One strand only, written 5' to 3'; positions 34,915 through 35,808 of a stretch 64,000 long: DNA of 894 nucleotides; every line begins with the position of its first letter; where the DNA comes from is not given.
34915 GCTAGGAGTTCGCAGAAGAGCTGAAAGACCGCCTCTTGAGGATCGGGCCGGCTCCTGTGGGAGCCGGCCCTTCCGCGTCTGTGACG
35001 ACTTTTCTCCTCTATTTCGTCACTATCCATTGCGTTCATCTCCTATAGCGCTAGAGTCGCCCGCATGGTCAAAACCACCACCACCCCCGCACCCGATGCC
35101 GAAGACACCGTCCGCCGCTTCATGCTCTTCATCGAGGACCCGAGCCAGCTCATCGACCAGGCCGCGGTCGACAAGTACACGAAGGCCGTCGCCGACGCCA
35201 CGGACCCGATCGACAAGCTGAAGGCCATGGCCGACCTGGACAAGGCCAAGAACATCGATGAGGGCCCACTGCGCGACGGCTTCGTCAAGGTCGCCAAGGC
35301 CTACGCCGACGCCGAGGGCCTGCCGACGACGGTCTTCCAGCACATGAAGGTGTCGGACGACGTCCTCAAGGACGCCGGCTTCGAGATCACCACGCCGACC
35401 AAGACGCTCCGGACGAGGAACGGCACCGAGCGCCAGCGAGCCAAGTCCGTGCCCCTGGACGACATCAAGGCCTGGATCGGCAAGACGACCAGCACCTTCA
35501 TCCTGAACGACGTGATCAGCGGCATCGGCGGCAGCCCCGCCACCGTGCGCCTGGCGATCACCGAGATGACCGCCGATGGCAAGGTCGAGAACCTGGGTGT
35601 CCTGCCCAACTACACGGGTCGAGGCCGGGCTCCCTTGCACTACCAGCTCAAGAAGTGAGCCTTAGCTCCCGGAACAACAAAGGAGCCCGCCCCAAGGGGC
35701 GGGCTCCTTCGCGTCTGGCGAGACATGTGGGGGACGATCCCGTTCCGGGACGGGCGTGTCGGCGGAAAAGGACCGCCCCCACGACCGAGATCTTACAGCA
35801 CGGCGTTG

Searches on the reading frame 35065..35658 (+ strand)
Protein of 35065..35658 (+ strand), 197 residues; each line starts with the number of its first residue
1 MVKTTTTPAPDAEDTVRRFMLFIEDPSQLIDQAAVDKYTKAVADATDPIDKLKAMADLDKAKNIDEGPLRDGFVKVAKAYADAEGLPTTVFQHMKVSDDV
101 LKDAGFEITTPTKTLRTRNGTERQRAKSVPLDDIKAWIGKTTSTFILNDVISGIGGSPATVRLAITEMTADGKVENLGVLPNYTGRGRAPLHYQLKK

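Call 10: search_protein_families(library=pfam, max_evalue=0.01, proteins=[window:35065-35658:+])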
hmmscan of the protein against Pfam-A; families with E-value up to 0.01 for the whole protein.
window:35065-35658:+ (197 aa): 0 families

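Call 12: search_protein_families(library=phrogs, max_evalue=0.01, proteins=[window:35065-35658:+])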
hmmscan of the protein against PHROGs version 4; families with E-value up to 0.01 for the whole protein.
window:35065-35658:+ (197 aa): 0 families

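Call 24: search_dna_similar(query=window:35065-35658:+, collection=phages, mode=protein, max_evalue=0.01, max_rows=20)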
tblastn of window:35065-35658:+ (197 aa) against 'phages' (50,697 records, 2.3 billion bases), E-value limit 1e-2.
No match.

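Call 50: search_protein_families(library=pfam, max_evalue=10, proteins=[window:35065-35658:+])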
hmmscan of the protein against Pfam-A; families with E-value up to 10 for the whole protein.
window:35065-35658:+ (197 aa): 0 families

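Call 52: find_homologous_proteins(query=window:35065-35658:+, max_evalue=0.001)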
Query window:35065-35658:+ (197 aa): 136 proteins with E <= 0.001 among 618 candidates; the best 120 are listed.
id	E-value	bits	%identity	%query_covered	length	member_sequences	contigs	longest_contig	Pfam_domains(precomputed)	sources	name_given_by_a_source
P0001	2.5e-123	427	100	100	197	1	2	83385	-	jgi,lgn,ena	-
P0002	2.4e-61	225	58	98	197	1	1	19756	-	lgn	-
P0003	1.4e-58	216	56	92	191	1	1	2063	-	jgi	jgi:hypothetical protein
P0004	4.5e-58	214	55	92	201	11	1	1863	-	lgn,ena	-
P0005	7.9e-58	213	51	92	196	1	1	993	-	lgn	-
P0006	2.3e-57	212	51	94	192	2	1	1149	-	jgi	jgi:hypothetical protein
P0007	2.7e-57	211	52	98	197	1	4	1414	-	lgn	-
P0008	3.0e-57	211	53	92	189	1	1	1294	-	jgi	jgi:hypothetical protein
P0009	3.8e-57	211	51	96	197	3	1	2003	-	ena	-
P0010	6.4e-57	210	55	93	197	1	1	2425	-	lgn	-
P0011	7.7e-57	210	51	98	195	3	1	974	-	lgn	-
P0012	1.3e-56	209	51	92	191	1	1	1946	-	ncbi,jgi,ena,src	-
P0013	1.6e-56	209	52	94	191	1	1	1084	-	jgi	jgi:hypothetical protein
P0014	2.9e-56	208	52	92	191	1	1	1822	-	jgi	jgi:hypothetical protein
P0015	3.4e-56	208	52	96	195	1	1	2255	-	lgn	-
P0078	3.6e-51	191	48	97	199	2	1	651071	-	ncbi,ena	-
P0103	1.5e-31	127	40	95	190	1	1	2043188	-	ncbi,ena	-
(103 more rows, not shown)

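Call 53: find_encoding_contigs(protein=P0001, flank=10000, max_places=4)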
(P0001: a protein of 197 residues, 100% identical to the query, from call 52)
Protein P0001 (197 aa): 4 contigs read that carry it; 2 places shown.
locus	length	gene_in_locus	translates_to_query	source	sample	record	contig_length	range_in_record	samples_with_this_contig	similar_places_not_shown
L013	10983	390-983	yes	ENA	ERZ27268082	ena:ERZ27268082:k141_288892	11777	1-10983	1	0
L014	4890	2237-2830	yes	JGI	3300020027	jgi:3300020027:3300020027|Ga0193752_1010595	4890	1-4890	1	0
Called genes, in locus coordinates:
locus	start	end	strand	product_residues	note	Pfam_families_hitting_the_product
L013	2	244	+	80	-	?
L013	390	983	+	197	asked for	-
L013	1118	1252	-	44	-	-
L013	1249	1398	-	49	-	-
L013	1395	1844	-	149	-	-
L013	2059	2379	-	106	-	-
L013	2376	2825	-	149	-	-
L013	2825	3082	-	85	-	-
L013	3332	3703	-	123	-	-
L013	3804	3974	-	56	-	-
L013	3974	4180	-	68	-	-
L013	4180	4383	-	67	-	-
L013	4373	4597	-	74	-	-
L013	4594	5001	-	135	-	-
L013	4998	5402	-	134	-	-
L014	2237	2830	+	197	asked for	-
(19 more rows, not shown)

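Call 54: find_encoding_contigs(protein=P0002, flank=10000, max_places=3)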
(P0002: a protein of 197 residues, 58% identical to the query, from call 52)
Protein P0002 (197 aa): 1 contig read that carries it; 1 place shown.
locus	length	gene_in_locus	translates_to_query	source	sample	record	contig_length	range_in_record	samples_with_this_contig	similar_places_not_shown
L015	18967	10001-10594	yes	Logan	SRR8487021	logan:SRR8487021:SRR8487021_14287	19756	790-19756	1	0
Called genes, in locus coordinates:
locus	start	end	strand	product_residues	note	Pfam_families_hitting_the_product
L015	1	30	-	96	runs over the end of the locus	-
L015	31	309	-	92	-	-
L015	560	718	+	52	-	-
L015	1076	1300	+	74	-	-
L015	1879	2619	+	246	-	PF25283:DUF7873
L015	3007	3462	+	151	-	-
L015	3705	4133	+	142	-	-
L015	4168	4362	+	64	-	PF04149:DUF397 (weak)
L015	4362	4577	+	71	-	-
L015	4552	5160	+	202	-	-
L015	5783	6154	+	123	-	-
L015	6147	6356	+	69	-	-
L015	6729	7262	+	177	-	-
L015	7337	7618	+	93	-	-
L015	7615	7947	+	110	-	-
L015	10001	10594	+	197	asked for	-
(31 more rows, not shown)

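Call 71: find_encoding_contigs(protein=P0103, flank=10000, max_places=2)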
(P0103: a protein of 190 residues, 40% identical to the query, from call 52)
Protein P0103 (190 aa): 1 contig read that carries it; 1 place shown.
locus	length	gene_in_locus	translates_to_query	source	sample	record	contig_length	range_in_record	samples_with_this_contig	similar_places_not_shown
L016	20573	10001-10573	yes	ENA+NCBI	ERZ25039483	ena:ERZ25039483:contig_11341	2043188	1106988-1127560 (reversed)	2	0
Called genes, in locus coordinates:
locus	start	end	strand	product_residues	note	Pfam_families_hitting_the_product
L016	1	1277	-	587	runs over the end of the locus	PF00664:ABC_membrane, PF00005:ABC_tran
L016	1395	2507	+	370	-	PF03462:PCRF, PF00472:RF-1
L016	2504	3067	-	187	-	-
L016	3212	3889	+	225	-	PF13191:AAA_16 (weak), PF00005:ABC_tran, PF13304:AAA_21 (faint)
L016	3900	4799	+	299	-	PF18075:FtsX_ECD, PF02687:FtsX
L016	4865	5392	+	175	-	PF09056:Phospholip_A2_3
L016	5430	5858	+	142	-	-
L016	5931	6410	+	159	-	PF02559:CarD_TRCF_RID, PF21095:CarD_C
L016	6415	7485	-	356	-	PF00487:FA_desaturase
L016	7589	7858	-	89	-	PF23855:DUF7218, PF07498:Rho_N (weak)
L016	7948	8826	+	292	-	-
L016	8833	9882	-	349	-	PF00144:Beta-lactamase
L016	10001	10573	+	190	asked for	-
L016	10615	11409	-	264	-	PF19040:SGNH (faint), PF04311:DUF459, PF13472:Lipase_GDSL_2 (weak)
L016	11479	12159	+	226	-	PF14602:Hexapep_2 (weak), PF00132:Hexapep, PF14602:Hexapep_2 (weak)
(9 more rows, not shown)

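Call 72: find_encoding_contigs(protein=P0078, flank=10000, max_places=2)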
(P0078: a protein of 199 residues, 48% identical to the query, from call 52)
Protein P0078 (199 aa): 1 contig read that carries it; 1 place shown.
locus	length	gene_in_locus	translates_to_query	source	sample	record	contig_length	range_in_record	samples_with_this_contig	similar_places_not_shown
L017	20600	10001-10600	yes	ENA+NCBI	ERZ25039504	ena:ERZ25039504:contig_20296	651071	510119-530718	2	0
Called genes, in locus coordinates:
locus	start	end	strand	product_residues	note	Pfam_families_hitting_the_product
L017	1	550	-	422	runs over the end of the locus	-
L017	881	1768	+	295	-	PF00483:NTP_transferase, PF12804:NTP_transf_3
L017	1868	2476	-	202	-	PF00440:TetR_N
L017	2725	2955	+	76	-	-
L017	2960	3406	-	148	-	PF21686:LigD_Prim-Pol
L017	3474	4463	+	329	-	-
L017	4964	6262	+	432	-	PF03453:MoeA_N, PF00994:MoCF_biosynth, PF03454:MoeA_C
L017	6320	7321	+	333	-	PF04055:Radical_SAM, PF06463:Mob_synth_C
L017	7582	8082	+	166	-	PF01967:MoaC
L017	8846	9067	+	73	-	-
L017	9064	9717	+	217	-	-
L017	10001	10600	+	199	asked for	-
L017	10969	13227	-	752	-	PF00291:PALP, PF01842:ACT (weak)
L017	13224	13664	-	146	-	PF13378:MR_MLE_C, PF26685:DUF8230_C (weak)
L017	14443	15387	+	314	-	PF02810:SEC-C, PF00557:Peptidase_M24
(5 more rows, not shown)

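Call 83: search_protein_families(library=padloc, max_evalue=0.01, proteins=[window:35065-35658:+])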
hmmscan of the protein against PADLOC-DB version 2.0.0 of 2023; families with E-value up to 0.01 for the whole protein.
window:35065-35658:+ (197 aa): 0 families

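Call 89: predict_structure(alignment_id=A9)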
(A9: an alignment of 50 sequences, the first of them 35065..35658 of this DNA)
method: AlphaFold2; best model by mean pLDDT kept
length: 197 residues; sequences in the alignment: 50
mean_pLDDT: 90.4   pTM: 0.53
mean pLDDT of the five models: 90.4, 89.7, 87.5, 87.2, 86.2
residues with pLDDT >= 90: 163; 70-90: 9; 50-70: 25; < 50: 0
segments of 3 or more residues with pLDDT < 50: none
pLDDT, mean of each block of 10 residues (from residue 1): 61 94 95 96 98 97 94 96 95 95 92 56 73 97 94 95 97 97 95 95
secondary structure, 60 per line:
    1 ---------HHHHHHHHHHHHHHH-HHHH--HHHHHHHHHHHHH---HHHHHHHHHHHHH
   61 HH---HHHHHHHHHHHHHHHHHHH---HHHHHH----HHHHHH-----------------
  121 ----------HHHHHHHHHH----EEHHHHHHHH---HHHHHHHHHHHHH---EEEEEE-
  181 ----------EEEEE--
elements in order: H10-24 H26-29 H32-44 H48-62 H66-84 H88-93 H98-103 H131-140 H147-154 H158-170 E174-179 E191-195

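Call 92: fold_search(model_id=the predicted structure, library=pdb)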
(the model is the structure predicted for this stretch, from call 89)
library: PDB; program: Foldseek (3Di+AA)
matches with E <= 10: 1252; with E <= 0.001: 0
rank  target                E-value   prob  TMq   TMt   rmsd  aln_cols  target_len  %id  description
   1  2mh2_MODEL_1_A        3.0e-02  1.00  0.25  0.68   3.4        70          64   16  Structural insights into the DNA recognition and protein interaction domains reveal fundamental homologous DNA (released 2014-04-16)
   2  3u1d_B                3.7e-02  1.00  0.26  0.35   3.6        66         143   15  The structure of a protein with a GntR superfamily winged-helix-turn-helix domain from Halomicrobium mukohataei. (released 2011-12-07)
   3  6cmv_C                4.2e-02  1.00  0.28  0.47   2.5        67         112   15  Crystal structure of Archaeal Biofilm Regulator (AbfR2) from Sulfolobus acidocaldarius (released 2018-11-14)
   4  3u1d_A                5.3e-02  1.00  0.27  0.35   3.5        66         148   15  The structure of a protein with a GntR superfamily winged-helix-turn-helix domain from Halomicrobium mukohataei. (released 2011-12-07)
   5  9h88_B                6.7e-02  1.00  0.28  0.48   3.2        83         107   12  Crystal structure of LmrR variant V15aY-RNYW with Val15 replaced by 3-aminotyrosine and evolved as Friedel-Crafts alky (released 2025-04-30)
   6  1f4k_A                7.5e-02  0.99  0.25  0.39   4.1        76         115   16  CRYSTAL STRUCTURE OF THE REPLICATION TERMINATOR PROTEIN/B-SITE DNA COMPLEX (released 2001-06-08)
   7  5jbr_A                7.9e-02  1.00  0.29  0.37   1.9        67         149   13  Crystal structure of uncharacterized protein Bcav_2135 from Beutenbergia cavernae (released 2016-04-20)
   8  5f7q_E                7.9e-02  1.00  0.29  0.15   2.3        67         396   13  ROK repressor Lmo0178 from Listeria monocytogenes bound to operator (released 2016-09-07)
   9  6cmv_B                7.9e-02  1.00  0.28  0.46   2.6        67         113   15  Crystal structure of Archaeal Biofilm Regulator (AbfR2) from Sulfolobus acidocaldarius (released 2018-11-14)
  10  2jt1_MODEL_1_A        8.4e-02  1.00  0.25  0.64   3.9        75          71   19  Solution NMR structure of PefI (Plasmid-Encoded Fimbriae Regulatory) protein from Salmonella typhimurium. Nort (released 2007-10-09)
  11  3f8n_B                8.4e-02  0.99  0.26  0.37  15.9       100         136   18  Crystal structure of PerR-Zn-Mn (released 2009-06-16)
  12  9h88_A                8.4e-02  0.97  0.25  0.41  11.6       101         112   17  Crystal structure of LmrR variant V15aY-RNYW with Val15 replaced by 3-aminotyrosine and evolved as Friedel-Crafts alky (released 2025-04-30)
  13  6cmv_A                9.4e-02  0.98  0.27  0.43  14.1        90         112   14  Crystal structure of Archaeal Biofilm Regulator (AbfR2) from Sulfolobus acidocaldarius (released 2018-11-14)
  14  4kmf_A                1.1e-01  1.00  0.25  0.69   3.1        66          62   17  Crystal structure of Zalpha domain from Carassius auratus PKZ in complex with Z-DNA (released 2013-07-03)
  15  5h3r_A                1.1e-01  1.00  0.27  0.37   2.4        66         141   12  Crystal Structure of mutant MarR C80S from E.coli complexed with operator DNA (released 2017-08-02)
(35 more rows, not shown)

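Call 111: search_protein_families(library=ncbifam, max_evalue=0.01, proteins=[window:35065-35658:+])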
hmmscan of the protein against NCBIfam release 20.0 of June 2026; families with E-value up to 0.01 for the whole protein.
window:35065-35658:+ (197 aa): 0 families
